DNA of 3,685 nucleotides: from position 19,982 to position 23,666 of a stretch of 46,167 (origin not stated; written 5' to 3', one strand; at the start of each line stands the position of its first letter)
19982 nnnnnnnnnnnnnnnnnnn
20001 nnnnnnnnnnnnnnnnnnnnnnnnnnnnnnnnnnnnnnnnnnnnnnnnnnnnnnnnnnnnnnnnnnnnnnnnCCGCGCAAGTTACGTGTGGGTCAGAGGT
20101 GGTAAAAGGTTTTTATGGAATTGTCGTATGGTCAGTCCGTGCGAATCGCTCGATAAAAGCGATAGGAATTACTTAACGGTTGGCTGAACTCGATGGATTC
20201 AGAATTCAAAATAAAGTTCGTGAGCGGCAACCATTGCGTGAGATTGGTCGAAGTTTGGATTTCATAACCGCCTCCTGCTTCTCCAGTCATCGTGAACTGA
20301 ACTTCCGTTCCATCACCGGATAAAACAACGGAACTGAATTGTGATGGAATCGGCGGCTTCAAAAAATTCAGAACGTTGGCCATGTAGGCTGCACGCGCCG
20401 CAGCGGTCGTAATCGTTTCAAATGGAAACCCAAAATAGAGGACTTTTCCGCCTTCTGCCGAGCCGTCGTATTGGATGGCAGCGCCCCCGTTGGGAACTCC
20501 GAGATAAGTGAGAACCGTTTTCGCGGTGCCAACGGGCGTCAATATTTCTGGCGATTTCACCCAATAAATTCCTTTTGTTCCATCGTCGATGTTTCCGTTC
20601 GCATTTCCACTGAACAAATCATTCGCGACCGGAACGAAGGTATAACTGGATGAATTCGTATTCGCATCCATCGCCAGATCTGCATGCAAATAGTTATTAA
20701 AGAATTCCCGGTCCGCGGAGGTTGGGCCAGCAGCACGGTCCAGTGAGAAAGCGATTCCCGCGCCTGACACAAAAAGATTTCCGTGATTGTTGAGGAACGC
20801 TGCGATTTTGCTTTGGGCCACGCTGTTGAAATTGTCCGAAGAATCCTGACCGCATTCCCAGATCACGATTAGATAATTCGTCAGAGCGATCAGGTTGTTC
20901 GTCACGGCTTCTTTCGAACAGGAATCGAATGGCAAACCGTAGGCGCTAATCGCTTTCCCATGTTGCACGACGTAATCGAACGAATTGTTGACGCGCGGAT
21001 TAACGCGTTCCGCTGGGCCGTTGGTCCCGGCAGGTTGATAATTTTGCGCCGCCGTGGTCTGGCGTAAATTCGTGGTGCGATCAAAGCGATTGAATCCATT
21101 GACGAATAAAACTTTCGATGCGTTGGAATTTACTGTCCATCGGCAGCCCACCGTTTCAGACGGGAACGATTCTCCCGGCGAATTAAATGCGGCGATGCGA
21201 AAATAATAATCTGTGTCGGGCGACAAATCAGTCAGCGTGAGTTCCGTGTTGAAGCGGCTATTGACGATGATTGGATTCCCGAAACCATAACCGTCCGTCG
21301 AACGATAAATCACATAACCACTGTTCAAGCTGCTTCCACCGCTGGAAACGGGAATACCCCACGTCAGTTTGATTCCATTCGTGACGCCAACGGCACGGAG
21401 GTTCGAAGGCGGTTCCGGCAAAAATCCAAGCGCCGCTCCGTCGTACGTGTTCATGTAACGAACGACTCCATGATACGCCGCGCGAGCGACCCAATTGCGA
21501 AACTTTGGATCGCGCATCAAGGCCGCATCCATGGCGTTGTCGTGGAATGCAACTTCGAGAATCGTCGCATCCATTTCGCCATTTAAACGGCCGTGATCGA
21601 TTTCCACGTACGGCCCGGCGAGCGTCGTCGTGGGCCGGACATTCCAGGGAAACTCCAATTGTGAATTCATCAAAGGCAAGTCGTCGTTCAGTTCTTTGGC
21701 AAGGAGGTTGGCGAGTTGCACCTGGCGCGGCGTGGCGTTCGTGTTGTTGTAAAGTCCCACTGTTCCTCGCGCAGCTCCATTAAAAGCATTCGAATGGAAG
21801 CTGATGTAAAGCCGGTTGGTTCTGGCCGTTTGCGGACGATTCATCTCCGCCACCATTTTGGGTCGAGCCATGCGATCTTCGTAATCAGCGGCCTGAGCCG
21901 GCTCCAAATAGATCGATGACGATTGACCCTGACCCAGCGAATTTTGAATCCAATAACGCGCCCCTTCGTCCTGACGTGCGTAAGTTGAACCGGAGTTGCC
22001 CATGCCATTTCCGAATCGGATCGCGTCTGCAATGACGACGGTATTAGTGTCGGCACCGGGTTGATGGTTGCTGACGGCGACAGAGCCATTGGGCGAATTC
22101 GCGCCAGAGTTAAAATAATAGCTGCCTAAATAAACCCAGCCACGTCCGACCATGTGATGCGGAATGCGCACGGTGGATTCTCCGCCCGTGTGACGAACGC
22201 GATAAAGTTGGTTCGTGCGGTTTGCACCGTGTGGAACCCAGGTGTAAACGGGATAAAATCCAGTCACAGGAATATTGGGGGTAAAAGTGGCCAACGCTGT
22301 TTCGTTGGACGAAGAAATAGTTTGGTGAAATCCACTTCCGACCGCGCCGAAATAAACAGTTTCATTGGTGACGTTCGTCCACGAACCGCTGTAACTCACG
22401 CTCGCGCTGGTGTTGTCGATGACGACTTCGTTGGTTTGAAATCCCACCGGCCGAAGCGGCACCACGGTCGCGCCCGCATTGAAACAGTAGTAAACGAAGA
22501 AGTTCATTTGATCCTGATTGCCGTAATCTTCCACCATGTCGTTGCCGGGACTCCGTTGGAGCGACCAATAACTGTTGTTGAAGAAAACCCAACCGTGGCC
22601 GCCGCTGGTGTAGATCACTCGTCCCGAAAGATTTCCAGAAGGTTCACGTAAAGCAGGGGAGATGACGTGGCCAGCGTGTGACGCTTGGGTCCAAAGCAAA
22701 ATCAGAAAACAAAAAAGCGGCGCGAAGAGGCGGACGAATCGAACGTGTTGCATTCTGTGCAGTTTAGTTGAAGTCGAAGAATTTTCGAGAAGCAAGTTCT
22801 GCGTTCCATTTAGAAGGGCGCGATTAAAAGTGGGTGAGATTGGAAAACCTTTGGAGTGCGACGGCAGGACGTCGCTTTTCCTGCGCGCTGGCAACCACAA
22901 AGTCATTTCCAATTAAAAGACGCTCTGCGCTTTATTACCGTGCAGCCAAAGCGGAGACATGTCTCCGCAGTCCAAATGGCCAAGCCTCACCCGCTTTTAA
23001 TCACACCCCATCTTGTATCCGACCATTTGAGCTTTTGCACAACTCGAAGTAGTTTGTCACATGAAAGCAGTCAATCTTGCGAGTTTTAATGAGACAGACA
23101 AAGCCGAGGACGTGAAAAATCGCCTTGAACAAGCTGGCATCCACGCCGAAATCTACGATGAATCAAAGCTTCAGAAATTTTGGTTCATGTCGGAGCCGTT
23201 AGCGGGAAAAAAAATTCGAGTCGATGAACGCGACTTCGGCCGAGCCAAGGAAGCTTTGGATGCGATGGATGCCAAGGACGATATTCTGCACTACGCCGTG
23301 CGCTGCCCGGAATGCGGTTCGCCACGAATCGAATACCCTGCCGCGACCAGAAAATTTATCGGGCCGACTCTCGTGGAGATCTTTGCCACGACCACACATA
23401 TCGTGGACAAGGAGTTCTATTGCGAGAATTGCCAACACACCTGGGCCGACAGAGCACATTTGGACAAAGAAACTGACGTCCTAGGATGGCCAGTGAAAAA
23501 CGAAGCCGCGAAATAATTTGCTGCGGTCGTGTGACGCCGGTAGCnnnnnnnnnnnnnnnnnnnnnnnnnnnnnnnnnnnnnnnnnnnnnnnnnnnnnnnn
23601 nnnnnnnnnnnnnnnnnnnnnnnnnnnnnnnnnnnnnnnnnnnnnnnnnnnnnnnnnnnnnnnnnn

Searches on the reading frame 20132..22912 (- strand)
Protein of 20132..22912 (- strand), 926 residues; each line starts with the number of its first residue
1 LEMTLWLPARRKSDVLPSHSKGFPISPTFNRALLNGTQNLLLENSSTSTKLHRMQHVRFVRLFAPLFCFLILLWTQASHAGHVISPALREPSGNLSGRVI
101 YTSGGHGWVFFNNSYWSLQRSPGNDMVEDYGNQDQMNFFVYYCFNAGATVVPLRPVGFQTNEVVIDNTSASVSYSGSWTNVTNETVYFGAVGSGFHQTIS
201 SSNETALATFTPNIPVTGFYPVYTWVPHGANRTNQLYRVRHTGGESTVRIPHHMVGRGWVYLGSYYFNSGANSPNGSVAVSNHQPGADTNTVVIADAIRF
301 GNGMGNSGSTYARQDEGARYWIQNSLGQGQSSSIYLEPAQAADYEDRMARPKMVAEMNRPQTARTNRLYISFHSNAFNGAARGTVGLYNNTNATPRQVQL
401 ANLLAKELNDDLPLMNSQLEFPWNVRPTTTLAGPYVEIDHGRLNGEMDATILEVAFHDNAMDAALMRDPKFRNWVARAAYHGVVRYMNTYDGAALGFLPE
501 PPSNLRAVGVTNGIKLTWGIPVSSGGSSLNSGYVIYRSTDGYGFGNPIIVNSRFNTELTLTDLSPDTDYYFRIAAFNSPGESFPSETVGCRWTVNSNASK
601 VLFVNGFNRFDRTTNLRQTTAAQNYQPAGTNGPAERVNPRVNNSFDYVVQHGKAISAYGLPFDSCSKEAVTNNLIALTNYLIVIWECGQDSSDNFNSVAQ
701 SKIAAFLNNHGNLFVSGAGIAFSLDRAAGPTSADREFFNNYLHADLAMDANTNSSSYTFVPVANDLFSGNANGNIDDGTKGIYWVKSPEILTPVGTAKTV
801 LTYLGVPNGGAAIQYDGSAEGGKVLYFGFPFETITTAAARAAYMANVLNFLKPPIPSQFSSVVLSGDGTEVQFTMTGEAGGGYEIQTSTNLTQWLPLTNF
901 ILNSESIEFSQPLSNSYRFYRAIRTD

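Call 10: search_protein_families(library=pfam, proteins=[window:20132-22912:-], max_evalue=0.001)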
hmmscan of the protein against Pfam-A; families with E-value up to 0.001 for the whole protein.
window:20132-22912:- (926 aa): 4 families
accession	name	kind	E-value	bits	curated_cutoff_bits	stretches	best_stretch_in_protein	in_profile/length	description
PF25275.1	Golvesin_C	-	3.6e-26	92.2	31.6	1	163-301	1-131/132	Golvesin C-terminal domain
PF00041.27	fn3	-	8.3e-11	42.4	25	1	501-588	2-81/84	Fibronectin type III domain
PF01520.23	Amidase_3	-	8.9e-09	36.1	27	1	364-483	66-172/174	N-acetylmuramoyl-L-alanine amidase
PF16656.11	Pur_ac_phosph_N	-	0.0004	21.3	30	0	543-578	55-83/93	Purple acid Phosphatase, N-terminal domain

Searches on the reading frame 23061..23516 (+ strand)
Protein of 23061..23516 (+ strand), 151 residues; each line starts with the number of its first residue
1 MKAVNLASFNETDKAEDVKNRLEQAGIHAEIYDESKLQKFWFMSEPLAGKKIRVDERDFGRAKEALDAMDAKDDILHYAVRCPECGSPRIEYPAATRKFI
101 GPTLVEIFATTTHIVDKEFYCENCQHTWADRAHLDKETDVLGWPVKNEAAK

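Call 10: search_protein_families(library=pfam, proteins=[window:23061-23516:+], max_evalue=0.001)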
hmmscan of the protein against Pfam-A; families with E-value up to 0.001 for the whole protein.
window:23061-23516:+ (151 aa): 2 families
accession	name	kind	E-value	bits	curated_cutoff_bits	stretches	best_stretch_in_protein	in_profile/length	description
PF09413.15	DUF2007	-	0.00043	20.8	25.7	1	8-69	6-65/66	Putative prokaryotic signal transducing protein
PF08271.17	Zn_Ribbon_TF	-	0.00086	19.3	29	0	81-98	2-19/43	TFIIB zinc-binding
